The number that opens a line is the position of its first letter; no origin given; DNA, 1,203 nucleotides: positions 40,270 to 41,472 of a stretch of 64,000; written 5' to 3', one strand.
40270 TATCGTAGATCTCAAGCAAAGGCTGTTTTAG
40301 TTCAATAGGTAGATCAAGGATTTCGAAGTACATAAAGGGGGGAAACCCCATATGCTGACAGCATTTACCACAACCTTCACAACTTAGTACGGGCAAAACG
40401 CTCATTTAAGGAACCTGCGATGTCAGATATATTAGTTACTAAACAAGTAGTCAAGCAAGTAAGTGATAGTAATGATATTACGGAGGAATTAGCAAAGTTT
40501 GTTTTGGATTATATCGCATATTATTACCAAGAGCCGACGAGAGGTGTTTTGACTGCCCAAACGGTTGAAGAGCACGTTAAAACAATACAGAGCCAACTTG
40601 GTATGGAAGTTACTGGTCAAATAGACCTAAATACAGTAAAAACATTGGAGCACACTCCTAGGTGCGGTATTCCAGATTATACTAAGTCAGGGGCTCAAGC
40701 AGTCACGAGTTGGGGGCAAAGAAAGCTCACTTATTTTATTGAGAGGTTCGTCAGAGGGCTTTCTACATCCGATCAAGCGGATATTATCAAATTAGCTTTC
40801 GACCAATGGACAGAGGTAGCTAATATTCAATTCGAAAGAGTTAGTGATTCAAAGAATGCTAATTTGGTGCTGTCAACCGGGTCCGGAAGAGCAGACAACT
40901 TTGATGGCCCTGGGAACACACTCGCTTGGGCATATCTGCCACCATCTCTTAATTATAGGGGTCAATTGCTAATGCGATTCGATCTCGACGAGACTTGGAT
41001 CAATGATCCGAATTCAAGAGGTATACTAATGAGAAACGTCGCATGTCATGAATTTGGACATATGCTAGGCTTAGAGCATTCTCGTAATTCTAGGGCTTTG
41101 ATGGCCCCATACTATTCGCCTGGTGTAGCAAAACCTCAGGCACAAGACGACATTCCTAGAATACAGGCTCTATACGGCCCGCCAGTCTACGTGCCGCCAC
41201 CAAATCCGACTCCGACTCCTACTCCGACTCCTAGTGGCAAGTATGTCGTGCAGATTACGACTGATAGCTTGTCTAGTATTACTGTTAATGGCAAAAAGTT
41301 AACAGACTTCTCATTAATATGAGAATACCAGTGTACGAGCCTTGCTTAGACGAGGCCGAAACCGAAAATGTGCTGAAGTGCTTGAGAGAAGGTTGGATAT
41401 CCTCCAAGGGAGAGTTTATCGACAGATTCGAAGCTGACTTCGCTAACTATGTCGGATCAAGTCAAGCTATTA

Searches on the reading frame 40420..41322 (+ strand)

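Call 10: search_protein_families(library=pfam, proteins=[window:40420-41322:+], max_evalue=0.001)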
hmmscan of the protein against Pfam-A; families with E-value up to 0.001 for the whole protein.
window:40420-41322:+ (300 aa): 3 families
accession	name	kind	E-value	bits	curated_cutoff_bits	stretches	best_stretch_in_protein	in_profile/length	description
PF00413.30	Peptidase_M10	-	2.8e-33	115.5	24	1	98-253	2-159/159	Matrixin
PF01400.30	Astacin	-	0.00061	19.9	22.5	0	205-222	79-96/189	Astacin (Peptidase family M12A)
PF01471.23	PG_binding_1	-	0.00062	20.3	23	0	34-76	16-57/57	Putative peptidoglycan binding domain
